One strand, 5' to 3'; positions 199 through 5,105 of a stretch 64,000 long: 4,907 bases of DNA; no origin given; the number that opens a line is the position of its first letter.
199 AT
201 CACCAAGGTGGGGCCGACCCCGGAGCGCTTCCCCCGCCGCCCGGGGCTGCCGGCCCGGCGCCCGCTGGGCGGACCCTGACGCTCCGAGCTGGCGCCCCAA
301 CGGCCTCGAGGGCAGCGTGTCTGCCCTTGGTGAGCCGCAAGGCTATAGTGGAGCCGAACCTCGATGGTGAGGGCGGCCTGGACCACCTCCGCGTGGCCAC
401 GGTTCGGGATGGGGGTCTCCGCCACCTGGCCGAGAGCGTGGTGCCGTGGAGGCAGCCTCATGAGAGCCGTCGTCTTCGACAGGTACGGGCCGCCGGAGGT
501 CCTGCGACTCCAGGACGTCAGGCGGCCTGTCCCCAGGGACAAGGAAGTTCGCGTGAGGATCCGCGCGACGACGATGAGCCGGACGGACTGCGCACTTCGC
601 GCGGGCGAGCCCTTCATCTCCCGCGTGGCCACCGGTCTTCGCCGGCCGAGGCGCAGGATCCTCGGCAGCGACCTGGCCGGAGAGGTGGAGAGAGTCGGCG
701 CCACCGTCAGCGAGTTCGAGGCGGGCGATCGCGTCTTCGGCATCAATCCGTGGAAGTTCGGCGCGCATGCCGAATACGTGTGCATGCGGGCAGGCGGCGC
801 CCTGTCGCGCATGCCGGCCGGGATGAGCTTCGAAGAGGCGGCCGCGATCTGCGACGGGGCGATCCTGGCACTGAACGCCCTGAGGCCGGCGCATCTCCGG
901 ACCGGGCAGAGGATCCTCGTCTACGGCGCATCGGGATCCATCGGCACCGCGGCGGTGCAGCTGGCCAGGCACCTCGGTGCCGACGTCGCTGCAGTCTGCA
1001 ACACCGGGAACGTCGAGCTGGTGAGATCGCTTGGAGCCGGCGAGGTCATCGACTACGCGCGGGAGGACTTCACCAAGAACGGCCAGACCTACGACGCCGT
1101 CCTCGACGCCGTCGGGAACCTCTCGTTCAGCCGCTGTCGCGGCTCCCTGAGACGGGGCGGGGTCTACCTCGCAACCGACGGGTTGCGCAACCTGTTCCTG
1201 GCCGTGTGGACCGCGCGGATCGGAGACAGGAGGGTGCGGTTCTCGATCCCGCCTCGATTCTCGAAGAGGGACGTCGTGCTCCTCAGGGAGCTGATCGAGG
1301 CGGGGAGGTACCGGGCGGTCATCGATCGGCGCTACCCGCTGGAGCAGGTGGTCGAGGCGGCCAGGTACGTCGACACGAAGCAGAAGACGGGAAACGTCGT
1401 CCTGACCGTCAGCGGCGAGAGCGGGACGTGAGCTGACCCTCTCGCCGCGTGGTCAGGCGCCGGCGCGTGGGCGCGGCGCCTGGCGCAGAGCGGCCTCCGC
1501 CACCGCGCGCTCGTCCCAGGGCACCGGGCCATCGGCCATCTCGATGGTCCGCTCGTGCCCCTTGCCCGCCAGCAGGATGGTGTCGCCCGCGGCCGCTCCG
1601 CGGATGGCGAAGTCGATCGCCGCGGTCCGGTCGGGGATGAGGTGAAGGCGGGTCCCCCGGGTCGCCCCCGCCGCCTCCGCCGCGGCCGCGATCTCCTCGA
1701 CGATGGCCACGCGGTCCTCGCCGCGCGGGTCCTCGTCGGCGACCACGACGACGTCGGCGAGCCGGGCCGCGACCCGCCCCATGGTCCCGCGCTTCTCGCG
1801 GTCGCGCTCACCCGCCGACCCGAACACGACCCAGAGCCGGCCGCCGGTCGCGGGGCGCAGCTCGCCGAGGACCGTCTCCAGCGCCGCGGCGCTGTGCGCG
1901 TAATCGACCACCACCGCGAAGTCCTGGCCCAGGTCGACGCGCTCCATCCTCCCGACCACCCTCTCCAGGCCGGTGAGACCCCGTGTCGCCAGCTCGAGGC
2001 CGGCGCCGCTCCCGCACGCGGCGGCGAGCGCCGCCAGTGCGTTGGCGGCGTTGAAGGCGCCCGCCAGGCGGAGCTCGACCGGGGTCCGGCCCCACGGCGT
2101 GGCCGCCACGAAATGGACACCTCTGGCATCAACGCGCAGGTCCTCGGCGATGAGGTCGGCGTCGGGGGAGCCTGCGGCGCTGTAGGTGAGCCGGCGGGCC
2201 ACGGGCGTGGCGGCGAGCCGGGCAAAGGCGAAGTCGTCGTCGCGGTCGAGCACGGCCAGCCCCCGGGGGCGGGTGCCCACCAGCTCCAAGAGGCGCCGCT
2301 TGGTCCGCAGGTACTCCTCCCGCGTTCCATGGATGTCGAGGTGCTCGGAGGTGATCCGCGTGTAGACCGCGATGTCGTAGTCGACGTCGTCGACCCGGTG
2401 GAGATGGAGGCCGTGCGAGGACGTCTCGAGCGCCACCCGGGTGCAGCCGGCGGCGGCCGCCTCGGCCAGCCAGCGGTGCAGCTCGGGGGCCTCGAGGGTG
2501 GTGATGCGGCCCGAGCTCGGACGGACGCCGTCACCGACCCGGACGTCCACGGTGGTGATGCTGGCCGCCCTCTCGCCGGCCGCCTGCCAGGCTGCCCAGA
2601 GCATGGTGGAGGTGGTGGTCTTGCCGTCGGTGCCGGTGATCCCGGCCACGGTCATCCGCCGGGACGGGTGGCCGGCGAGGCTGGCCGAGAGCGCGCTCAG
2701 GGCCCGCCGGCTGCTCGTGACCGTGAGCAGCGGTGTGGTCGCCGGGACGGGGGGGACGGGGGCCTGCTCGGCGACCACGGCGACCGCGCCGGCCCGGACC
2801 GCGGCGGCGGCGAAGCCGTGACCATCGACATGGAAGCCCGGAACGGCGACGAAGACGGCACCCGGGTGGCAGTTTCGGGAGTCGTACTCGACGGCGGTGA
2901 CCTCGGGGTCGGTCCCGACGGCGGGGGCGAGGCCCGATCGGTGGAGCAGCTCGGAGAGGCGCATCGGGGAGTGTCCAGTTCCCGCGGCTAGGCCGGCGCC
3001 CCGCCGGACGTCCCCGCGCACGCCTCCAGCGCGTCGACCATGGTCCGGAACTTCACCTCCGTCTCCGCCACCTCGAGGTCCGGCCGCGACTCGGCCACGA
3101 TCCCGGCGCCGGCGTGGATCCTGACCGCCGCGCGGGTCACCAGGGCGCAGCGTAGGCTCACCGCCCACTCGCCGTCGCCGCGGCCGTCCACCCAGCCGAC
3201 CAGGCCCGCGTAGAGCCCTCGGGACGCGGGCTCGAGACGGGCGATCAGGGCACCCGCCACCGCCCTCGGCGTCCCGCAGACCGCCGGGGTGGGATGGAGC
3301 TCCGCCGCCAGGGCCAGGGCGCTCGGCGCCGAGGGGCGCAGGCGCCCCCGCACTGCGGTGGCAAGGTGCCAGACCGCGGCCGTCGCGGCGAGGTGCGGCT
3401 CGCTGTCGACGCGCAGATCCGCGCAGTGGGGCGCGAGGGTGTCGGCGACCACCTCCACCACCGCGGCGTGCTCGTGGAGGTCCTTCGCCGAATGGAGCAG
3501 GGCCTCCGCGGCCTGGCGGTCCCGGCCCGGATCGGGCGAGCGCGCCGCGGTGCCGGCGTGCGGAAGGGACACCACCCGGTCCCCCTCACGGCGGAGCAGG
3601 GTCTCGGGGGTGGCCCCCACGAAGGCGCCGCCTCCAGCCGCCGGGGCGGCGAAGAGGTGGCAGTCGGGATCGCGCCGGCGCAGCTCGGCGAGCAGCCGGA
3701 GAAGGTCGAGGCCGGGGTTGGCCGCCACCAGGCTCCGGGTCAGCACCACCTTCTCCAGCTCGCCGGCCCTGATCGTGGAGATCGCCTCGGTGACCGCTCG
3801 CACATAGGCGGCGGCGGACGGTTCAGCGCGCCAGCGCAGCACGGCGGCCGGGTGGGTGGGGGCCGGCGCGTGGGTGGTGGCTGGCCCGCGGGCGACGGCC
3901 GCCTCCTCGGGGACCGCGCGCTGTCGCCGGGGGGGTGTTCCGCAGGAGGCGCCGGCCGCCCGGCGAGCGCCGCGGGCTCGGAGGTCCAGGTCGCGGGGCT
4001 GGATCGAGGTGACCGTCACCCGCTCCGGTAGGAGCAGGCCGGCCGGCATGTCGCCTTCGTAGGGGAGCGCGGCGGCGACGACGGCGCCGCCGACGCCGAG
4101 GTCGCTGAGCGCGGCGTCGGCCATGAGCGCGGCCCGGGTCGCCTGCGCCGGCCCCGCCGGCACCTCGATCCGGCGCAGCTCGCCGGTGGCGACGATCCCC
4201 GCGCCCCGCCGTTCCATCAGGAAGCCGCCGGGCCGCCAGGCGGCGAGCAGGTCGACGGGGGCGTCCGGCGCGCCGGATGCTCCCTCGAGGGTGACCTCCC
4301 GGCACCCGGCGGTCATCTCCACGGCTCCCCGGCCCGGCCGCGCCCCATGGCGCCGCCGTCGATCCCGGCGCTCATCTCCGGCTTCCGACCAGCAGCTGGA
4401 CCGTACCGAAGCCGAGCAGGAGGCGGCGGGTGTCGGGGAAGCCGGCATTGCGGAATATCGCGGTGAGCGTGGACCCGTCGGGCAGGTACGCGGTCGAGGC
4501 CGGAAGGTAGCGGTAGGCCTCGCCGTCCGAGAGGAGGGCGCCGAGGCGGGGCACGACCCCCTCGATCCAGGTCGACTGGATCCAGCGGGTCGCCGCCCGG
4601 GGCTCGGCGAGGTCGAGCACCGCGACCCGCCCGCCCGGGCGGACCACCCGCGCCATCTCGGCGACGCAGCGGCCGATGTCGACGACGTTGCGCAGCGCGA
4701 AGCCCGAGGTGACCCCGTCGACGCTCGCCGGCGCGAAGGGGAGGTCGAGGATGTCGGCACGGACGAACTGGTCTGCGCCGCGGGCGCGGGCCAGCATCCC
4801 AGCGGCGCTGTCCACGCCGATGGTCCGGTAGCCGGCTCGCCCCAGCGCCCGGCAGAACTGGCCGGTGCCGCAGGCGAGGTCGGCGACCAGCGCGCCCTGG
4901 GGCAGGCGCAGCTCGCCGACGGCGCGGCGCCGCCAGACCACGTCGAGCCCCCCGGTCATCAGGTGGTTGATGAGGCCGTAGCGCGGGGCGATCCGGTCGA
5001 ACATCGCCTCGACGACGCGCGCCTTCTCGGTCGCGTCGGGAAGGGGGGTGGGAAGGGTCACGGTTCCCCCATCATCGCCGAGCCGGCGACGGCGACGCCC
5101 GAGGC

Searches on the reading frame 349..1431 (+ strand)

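Call 59: search_protein_families(library=pfam, proteins=[window:349-1431:+], max_evalue=0.00001)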
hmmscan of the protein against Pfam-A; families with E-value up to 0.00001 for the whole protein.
window:349-1431:+ (360 aa): 3 families
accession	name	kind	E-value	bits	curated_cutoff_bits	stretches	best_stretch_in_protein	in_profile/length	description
PF13602.12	ADH_zinc_N_2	-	6.4e-21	76.1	27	1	228-352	1-134/134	Zinc-binding dehydrogenase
PF08240.17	ADH_N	-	2.2e-12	47.6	23.5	1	64-149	2-97/104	Alcohol dehydrogenase GroES-like domain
PF00107.32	ADH_zinc_N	-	8.9e-11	42.3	31.8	1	198-273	2-85/129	Zinc-binding dehydrogenase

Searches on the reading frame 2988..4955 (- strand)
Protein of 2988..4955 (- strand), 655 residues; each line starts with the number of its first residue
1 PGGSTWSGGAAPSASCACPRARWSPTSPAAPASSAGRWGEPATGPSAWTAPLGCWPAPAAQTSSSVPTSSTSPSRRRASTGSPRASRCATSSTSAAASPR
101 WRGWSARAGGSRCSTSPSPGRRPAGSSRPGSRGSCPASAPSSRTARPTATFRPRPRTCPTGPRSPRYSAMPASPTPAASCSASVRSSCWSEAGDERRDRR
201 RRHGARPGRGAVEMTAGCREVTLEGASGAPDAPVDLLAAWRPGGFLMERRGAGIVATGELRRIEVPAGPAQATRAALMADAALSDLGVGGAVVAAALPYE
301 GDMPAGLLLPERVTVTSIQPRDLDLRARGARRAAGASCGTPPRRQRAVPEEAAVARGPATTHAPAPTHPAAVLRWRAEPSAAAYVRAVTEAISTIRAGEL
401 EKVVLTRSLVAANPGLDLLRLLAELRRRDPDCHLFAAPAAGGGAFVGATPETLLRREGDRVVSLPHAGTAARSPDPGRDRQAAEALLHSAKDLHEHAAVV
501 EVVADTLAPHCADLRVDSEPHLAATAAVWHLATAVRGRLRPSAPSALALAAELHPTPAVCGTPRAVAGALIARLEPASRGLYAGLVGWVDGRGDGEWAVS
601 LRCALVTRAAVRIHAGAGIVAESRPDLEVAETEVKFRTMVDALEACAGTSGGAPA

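Call 59: search_protein_families(library=pfam, proteins=[window:2988-4955:-], max_evalue=0.00001)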
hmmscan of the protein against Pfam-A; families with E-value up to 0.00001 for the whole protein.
window:2988-4955:- (655 aa): 1 family
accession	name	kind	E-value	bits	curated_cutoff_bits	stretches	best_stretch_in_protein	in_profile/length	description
PF00425.24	Chorismate_bind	-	3.1e-71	240.4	27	1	382-635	3-257/257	chorismate binding enzyme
